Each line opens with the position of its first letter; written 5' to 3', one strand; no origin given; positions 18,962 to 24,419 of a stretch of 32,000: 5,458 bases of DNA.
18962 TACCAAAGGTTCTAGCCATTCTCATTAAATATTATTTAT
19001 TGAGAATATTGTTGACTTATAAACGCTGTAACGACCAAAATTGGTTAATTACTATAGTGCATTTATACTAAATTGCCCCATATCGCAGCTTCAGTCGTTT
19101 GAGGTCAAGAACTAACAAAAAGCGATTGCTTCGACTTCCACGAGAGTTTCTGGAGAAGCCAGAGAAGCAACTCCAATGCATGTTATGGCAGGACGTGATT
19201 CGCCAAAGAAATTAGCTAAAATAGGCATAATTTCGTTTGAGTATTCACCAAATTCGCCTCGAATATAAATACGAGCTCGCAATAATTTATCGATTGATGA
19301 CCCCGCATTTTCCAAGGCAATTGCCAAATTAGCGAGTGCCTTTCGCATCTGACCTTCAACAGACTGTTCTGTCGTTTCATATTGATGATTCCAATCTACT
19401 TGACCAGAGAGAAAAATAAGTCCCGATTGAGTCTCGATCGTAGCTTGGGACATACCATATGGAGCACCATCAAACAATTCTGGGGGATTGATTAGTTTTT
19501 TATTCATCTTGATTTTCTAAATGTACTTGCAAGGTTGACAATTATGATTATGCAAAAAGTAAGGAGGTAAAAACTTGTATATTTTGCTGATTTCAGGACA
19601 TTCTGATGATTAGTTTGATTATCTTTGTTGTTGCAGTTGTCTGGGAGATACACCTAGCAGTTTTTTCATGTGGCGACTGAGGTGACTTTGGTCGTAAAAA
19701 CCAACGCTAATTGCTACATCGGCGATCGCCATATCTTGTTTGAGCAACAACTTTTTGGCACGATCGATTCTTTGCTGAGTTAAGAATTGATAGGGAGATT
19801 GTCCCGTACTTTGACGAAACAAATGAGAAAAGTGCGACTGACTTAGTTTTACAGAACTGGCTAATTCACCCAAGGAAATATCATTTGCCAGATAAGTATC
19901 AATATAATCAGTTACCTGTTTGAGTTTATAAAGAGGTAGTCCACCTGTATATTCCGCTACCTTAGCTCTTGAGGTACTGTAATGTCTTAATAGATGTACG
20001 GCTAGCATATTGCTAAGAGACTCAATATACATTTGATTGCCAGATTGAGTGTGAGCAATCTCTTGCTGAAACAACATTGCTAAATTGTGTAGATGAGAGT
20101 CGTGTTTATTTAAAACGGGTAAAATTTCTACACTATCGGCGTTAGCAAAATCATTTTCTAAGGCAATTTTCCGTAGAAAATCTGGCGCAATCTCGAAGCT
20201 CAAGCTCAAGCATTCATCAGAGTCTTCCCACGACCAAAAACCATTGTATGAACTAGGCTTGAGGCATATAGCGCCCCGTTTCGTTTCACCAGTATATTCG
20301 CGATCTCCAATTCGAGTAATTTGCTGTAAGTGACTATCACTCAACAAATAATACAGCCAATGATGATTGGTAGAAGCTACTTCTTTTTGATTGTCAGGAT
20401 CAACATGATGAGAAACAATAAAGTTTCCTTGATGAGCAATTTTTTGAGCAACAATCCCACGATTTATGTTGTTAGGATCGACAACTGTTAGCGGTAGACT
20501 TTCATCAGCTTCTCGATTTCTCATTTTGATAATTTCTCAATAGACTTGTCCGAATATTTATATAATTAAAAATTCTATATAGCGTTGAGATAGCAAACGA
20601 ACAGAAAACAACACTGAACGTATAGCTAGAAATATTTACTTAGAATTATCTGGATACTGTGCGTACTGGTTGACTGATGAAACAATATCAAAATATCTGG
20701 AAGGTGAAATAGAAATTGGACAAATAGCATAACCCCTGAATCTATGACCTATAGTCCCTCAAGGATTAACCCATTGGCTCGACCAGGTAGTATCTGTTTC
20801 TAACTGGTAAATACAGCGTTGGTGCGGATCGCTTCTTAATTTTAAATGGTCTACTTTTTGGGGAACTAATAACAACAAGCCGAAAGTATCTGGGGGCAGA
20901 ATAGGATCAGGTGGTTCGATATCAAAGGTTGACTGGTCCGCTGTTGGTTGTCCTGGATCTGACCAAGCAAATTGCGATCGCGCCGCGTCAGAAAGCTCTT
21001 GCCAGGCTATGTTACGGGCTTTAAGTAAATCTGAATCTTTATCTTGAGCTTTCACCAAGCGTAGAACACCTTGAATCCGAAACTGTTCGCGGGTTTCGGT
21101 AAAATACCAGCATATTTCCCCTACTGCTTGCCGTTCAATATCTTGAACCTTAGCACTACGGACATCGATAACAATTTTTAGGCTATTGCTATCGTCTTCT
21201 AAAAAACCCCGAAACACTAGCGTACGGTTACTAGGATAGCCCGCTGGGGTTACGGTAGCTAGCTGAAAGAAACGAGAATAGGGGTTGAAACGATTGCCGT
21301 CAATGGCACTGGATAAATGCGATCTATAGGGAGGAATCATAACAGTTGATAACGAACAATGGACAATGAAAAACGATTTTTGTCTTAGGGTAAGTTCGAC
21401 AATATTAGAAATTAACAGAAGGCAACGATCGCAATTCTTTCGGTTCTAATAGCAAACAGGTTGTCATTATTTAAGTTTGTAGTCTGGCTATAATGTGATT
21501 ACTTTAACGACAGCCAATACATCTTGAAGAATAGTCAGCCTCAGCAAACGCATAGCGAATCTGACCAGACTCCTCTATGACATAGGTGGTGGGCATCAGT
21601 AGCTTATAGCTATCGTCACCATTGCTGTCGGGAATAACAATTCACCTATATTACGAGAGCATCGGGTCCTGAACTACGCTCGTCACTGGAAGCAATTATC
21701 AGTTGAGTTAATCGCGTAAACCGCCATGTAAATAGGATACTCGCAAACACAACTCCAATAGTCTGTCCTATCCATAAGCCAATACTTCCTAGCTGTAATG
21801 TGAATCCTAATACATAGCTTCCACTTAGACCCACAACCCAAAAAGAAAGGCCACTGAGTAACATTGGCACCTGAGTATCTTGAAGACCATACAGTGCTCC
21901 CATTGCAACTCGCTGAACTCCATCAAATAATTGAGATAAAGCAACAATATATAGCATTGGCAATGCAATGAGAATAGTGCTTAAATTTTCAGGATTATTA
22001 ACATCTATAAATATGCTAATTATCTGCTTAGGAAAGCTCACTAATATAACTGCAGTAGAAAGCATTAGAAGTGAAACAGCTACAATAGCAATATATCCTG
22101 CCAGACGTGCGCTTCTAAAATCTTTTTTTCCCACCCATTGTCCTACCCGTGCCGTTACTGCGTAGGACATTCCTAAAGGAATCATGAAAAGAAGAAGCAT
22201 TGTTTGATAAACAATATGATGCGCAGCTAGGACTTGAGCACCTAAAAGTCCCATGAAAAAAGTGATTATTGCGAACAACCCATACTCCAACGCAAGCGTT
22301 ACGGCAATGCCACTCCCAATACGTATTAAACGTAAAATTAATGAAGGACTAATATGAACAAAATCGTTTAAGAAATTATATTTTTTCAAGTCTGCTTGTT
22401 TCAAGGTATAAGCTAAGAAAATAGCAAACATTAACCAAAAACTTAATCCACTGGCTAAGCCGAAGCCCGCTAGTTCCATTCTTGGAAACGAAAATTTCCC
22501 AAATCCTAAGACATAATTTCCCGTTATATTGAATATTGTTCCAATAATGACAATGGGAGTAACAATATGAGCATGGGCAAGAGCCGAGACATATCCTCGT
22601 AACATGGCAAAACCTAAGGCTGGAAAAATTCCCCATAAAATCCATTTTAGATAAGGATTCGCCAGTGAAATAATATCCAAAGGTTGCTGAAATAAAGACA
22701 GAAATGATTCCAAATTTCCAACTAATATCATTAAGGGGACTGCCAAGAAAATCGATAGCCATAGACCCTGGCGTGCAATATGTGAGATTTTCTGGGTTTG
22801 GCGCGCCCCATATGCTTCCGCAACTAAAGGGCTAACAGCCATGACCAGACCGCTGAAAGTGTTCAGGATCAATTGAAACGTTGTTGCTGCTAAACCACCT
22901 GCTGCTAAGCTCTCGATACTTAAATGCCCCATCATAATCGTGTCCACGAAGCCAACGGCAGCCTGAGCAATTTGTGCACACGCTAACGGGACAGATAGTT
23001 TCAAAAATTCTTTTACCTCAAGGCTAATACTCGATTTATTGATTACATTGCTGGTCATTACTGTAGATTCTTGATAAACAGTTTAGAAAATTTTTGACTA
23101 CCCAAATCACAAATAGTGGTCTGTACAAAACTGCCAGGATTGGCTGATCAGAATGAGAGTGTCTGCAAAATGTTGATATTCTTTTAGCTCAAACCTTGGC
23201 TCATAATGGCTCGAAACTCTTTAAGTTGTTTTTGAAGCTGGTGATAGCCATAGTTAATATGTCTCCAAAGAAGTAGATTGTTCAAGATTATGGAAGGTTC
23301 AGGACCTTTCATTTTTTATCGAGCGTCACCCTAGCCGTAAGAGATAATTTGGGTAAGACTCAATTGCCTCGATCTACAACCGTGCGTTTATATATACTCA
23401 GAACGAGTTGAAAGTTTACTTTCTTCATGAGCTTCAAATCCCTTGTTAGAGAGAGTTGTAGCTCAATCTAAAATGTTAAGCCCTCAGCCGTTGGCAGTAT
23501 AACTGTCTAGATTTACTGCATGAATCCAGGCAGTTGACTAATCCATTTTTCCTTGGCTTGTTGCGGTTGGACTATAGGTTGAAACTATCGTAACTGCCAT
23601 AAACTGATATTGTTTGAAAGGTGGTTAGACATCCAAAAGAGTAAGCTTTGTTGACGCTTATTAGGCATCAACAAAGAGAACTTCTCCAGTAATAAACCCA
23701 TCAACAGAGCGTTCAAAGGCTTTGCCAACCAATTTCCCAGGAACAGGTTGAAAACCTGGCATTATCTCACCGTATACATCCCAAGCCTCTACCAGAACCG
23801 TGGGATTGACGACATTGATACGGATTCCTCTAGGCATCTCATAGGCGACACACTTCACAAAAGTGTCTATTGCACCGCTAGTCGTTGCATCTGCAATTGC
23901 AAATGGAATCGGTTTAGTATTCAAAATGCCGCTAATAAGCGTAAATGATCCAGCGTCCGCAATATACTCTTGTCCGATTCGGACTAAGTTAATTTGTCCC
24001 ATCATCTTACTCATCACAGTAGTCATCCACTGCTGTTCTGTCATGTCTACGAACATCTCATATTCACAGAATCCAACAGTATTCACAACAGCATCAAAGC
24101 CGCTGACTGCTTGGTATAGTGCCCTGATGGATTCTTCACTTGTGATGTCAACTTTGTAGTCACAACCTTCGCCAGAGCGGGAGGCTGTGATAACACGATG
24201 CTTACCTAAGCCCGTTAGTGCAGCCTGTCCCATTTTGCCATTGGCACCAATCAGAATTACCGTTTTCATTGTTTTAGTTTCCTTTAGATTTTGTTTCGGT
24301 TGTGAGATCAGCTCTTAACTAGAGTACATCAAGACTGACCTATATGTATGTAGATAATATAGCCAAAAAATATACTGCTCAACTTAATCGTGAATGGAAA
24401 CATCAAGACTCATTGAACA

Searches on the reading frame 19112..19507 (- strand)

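Call 10: search_protein_families(library=pfam, proteins=[window:19112-19507:-], max_evalue=0.01)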
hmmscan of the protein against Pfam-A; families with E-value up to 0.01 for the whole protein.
window:19112-19507:- (131 aa): 1 family
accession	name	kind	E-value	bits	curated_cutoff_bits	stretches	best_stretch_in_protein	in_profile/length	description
PF01042.26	Ribonuc_L-PSP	-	2e-18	67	27.3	1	25-130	16-120/121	Endoribonuclease L-PSP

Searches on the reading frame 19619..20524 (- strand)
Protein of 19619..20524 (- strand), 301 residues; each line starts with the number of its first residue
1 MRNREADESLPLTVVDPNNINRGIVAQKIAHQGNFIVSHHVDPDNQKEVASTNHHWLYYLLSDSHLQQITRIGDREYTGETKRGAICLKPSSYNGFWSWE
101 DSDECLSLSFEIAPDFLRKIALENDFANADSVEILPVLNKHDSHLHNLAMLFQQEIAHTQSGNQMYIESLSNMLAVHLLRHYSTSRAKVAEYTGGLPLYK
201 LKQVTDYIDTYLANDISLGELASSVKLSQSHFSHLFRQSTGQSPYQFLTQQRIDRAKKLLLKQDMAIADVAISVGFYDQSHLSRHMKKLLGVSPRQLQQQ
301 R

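Call 10: search_protein_families(library=pfam, proteins=[window:19619-20524:-], max_evalue=0.01)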
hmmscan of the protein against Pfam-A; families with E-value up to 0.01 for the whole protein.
window:19619-20524:- (301 aa): 2 families
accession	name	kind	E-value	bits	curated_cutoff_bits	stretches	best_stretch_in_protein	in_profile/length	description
PF12833.13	HTH_18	-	2.1e-24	86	33.6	1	221-299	1-79/80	Helix-turn-helix domain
PF00165.29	HTH_AraC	-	1.3e-19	70.2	26.6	2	262-298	6-41/42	Bacterial regulatory helix-turn-helix proteins, AraC family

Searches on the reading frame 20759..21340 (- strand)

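Call 11: search_protein_families(library=pfam, proteins=[window:20759-21340:-], max_evalue=0.01)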
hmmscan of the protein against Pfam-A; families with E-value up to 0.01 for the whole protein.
window:20759-21340:- (193 aa): 2 families
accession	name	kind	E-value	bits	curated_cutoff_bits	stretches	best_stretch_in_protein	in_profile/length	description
PF12766.13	Pyridox_oxase_2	-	4e-28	98.4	26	1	3-96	2-99/100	Pyridoxamine 5'-phosphate oxidase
PF01243.27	PNPOx_N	-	2.9e-07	31.3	28.1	1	20-114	10-97/120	Pyridoxamine 5'-phosphate oxidase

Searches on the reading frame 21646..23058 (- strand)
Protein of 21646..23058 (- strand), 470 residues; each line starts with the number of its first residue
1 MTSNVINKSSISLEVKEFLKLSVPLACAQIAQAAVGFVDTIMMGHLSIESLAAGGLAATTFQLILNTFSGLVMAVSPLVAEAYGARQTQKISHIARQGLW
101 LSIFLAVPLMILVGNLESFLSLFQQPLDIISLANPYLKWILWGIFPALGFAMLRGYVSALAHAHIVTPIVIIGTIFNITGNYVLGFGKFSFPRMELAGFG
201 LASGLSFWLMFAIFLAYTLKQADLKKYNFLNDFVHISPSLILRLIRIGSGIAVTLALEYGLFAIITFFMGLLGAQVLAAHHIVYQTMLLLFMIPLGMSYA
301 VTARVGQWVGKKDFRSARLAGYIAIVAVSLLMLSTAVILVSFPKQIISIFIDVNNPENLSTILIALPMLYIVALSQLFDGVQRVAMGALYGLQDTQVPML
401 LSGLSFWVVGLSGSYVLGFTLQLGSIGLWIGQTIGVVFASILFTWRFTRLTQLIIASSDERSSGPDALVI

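Call 11: search_protein_families(library=pfam, proteins=[window:21646-23058:-], max_evalue=0.01)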
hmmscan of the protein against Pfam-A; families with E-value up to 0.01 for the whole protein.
window:21646-23058:- (470 aa): 1 family
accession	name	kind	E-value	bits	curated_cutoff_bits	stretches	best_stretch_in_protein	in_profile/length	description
PF01554.23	MatE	-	1.7e-55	187.5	24.9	2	24-183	1-161/161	MatE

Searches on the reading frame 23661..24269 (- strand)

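Call 11: search_protein_families(library=pfam, proteins=[window:23661-24269:-], max_evalue=0.01)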
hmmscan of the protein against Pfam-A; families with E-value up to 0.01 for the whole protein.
window:23661-24269:- (202 aa): 3 families
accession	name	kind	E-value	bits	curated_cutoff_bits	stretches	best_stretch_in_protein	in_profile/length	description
PF13561.12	adh_short_C2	-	1.3e-14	54.8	27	1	31-158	42-175/236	Enoyl-(Acyl carrier protein) reductase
PF00106.31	adh_short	-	1.1e-09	38.6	26.6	1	38-158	54-181/195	short chain dehydrogenase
PF08659.16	KR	-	3e-06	27.7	22.6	1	39-140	59-162/180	KR domain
